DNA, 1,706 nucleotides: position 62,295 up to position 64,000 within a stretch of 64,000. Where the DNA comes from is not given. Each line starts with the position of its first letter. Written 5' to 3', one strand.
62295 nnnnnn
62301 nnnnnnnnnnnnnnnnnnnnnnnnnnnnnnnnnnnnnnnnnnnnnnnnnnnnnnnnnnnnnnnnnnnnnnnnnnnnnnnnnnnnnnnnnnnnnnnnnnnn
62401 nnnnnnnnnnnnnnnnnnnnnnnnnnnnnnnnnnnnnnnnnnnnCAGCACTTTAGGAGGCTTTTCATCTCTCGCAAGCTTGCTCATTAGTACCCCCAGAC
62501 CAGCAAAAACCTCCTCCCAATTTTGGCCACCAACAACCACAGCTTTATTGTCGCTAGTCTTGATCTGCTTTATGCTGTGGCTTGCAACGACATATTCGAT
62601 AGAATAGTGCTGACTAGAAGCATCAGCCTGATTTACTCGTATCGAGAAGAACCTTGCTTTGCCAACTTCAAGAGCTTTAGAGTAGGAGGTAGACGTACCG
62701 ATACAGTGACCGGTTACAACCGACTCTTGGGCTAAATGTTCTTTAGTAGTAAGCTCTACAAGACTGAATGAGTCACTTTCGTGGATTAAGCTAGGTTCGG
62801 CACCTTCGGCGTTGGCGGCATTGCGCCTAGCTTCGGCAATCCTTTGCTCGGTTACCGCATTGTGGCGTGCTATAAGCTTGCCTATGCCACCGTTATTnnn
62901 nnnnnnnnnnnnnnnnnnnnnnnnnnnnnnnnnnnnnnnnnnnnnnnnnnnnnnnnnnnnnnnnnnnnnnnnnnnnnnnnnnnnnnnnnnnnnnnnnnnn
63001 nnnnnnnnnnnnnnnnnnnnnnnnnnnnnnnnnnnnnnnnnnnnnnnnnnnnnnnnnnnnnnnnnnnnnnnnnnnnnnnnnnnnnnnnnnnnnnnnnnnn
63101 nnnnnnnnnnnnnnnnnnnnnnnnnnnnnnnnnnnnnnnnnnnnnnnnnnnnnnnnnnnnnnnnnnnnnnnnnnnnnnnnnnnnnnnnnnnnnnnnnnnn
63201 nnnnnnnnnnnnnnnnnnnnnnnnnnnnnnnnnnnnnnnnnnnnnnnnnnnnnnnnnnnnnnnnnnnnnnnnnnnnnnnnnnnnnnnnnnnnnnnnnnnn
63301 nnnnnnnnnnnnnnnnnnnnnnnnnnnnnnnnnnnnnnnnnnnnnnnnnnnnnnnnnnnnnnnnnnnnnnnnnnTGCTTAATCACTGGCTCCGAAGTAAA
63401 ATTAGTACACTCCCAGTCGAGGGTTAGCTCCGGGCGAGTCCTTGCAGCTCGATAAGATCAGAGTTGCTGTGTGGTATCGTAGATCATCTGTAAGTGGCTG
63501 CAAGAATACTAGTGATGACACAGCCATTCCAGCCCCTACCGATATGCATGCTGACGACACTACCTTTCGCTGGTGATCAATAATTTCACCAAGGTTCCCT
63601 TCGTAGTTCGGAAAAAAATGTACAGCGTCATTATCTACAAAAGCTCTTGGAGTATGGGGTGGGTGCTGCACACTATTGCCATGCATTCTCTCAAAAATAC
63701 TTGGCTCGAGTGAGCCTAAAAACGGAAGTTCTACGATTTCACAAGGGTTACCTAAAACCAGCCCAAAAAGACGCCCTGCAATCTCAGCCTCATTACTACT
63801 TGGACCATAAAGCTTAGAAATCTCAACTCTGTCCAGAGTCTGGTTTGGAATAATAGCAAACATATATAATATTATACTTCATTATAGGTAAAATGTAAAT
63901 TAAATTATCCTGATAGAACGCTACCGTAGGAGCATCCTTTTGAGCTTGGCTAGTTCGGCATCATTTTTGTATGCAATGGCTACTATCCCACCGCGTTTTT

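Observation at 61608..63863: PcfJ-like protein with near-identical 63-nt LRR units that vary only at 3-4 codons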

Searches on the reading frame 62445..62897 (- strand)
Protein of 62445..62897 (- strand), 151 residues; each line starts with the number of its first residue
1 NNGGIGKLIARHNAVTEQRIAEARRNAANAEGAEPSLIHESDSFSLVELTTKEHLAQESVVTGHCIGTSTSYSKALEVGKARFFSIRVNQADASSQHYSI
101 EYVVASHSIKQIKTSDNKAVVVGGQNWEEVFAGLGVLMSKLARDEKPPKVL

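Call 92: search_dna_similar(query=window:62445-62897:-, collection=phages, mode=protein, max_evalue=0.001, max_rows=15)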
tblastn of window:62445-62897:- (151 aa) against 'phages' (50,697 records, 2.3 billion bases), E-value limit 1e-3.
No match.

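Call 93: search_dna_similar(query=window:62445-62897:-, collection=plasmids, mode=protein, max_evalue=0.001, max_rows=15)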
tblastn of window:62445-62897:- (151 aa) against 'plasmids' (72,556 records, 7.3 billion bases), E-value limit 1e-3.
No match.

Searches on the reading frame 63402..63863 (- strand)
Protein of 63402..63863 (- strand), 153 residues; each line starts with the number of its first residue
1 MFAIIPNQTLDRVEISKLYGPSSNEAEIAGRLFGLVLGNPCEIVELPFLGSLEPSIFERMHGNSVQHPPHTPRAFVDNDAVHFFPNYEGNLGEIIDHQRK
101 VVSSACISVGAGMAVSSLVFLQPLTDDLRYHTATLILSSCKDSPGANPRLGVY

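Call 3: search_protein_families(library=pfam, proteins=[window:63402-63863:-], max_evalue=1)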
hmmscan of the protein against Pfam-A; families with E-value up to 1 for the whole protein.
window:63402-63863:- (153 aa): 0 families

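Call 11: find_homologous_proteins(query=window:63402-63863:-, max_evalue=0.01)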
Query window:63402-63863:- (153 aa): 1 proteins with E <= 0.01 among 25 candidates.
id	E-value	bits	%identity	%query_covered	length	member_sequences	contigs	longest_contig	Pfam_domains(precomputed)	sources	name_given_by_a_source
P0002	2.9e-96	337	99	100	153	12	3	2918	-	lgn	-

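Call 25: search_protein_families(library=ncbifam, proteins=[window:63402-63863:-], max_evalue=1)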
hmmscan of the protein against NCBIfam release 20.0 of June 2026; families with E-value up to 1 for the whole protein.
window:63402-63863:- (153 aa): 0 families

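Call 26: search_protein_families(library=phrogs, proteins=[window:63402-63863:-], max_evalue=1)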
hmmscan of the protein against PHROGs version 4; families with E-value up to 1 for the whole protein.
window:63402-63863:- (153 aa): 0 families

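Call 27: search_protein_families(library=padloc, proteins=[window:63402-63863:-], max_evalue=1)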
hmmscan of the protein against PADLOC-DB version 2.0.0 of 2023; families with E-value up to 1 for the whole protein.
window:63402-63863:- (153 aa): 0 families

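Call 87: search_solved_structures(query=window:63402-63863:-, max_evalue=1)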
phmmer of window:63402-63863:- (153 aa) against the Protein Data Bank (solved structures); distinct sequences matched with E-value up to 1: 2.
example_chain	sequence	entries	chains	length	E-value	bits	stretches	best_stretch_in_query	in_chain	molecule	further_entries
3zho_A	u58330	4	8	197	0.82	12.8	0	42-91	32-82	FLAVOPROTEIN WRBA | NAD(P)H dehydrogenase (quinone)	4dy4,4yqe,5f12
2r96_A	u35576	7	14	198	0.82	12.8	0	42-91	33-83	Flavoprotein WrbA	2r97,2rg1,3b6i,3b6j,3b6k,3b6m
